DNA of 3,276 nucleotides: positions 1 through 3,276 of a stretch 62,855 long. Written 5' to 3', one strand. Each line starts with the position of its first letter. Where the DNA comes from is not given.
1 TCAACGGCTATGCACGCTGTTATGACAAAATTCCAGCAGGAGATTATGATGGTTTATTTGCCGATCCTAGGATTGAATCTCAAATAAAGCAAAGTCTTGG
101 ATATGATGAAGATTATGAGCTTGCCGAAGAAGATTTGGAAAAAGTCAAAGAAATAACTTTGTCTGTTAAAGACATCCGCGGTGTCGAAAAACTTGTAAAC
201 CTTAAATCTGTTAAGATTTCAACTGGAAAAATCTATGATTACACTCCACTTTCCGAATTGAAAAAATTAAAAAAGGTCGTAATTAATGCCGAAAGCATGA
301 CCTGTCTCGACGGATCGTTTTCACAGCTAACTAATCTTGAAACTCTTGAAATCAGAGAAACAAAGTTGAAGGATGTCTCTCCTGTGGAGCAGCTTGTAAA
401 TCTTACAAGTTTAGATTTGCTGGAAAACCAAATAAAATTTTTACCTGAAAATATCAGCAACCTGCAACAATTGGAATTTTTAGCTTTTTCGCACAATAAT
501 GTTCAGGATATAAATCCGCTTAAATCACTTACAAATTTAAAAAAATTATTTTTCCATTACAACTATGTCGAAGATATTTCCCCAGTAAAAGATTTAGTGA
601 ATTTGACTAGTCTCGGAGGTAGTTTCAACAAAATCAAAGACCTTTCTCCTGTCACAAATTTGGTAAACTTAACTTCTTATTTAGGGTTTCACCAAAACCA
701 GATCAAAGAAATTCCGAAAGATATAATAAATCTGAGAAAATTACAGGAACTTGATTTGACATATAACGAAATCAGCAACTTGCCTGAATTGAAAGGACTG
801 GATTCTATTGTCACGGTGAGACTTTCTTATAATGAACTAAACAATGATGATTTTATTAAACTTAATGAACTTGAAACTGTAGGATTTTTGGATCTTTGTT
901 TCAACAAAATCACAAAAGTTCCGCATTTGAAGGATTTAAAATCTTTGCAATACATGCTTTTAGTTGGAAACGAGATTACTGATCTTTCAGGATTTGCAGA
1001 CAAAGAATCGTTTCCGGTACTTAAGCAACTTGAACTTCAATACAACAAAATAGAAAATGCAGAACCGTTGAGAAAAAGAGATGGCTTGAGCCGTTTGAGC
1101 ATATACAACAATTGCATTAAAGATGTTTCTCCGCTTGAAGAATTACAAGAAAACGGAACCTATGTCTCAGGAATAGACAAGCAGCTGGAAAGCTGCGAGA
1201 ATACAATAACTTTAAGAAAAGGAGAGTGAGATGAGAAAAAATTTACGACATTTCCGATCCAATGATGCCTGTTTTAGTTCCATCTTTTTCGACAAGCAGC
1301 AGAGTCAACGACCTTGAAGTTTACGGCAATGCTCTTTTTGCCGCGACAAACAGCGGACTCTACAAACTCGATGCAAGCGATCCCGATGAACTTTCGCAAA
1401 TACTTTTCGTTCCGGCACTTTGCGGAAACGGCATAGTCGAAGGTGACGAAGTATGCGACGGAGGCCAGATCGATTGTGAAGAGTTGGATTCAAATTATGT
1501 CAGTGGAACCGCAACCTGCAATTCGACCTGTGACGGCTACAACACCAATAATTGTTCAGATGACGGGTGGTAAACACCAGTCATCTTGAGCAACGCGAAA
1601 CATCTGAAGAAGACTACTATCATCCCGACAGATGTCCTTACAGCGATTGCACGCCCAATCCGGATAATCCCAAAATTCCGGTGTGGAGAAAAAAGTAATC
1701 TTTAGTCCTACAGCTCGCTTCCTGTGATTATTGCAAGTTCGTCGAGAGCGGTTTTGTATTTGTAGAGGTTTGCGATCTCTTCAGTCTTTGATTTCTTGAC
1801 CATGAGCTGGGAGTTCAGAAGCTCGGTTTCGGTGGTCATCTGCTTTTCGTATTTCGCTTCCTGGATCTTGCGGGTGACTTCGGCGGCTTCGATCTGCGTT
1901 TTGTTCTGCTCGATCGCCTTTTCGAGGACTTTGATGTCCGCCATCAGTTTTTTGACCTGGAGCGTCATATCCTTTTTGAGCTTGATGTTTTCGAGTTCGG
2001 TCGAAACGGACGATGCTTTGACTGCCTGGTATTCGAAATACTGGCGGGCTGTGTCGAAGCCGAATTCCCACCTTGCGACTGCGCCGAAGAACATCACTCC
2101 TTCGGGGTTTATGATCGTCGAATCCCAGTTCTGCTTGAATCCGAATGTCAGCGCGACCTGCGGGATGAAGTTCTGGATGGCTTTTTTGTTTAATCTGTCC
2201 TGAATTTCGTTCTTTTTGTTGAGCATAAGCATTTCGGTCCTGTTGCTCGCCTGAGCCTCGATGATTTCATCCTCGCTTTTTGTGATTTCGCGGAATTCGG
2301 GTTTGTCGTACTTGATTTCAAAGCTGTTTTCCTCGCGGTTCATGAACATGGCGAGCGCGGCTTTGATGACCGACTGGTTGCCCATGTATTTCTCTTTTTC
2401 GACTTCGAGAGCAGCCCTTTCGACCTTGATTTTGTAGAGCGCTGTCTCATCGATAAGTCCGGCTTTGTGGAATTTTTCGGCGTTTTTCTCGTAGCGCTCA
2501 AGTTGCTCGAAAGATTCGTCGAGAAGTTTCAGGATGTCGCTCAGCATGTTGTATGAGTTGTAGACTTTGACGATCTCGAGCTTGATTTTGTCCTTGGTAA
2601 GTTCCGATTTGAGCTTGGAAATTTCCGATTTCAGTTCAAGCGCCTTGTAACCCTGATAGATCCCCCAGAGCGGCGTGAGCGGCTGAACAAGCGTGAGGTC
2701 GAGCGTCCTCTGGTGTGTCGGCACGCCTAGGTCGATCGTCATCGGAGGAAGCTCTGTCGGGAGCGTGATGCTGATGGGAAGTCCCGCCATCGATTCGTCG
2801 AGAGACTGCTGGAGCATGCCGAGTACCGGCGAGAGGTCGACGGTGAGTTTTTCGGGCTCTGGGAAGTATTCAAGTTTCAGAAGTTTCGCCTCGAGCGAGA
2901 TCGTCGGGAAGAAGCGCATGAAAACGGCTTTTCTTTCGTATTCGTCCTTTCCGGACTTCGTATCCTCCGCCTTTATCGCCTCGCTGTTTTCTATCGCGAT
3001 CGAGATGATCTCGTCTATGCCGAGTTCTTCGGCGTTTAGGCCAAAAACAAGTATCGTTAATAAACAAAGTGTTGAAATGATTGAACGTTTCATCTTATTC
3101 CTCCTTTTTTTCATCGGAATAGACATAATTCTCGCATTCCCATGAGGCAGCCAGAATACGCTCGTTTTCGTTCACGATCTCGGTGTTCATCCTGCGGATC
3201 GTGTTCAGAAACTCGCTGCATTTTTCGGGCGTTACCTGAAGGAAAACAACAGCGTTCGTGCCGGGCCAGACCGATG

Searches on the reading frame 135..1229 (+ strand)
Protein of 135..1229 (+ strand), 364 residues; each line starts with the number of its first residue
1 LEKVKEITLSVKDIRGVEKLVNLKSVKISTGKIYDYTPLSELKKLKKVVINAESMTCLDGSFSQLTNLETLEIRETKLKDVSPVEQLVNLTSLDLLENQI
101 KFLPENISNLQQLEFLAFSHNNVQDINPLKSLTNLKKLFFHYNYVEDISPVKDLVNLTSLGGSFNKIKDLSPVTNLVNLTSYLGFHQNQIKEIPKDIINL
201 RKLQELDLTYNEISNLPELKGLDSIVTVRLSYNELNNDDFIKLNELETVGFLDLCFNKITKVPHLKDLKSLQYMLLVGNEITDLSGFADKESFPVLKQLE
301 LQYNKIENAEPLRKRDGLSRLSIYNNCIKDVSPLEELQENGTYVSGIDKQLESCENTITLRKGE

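Call 75: search_protein_families(library=pfam, proteins=[window:135-1229:+], max_evalue=0.00001)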
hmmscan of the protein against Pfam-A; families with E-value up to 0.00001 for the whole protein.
window:135-1229:+ (364 aa): 5 families
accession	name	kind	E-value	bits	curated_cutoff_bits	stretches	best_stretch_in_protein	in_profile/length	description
PF12799.13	LRR_4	-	6.4e-34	115.7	27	2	111-151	1-42/44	Leucine Rich repeats (2 copies)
PF13855.12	LRR_8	-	2.6e-21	75.6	27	1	186-235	9-61/61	Leucine rich repeat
PF23598.1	LRR_14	-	5.9e-18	65.2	40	2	168-275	38-148/353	Leucine-rich repeat region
PF14580.12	LRR_9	-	1e-07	32.2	30.5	0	197-314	15-133/175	Leucine-rich repeat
PF00560.39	LRR_1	-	1.9e-06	27.3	20.6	0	202-218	1-19/23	Leucine Rich Repeat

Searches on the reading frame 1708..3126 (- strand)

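Call 75: search_protein_families(library=pfam, proteins=[window:1708-3126:-], max_evalue=0.00001)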
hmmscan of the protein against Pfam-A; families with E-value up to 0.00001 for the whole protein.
window:1708-3126:- (472 aa): 1 family
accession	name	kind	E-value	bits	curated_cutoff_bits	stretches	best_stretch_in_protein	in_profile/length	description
PF02321.23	OEP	-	1.3e-35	123.3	22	2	38-262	2-186/187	Outer membrane efflux protein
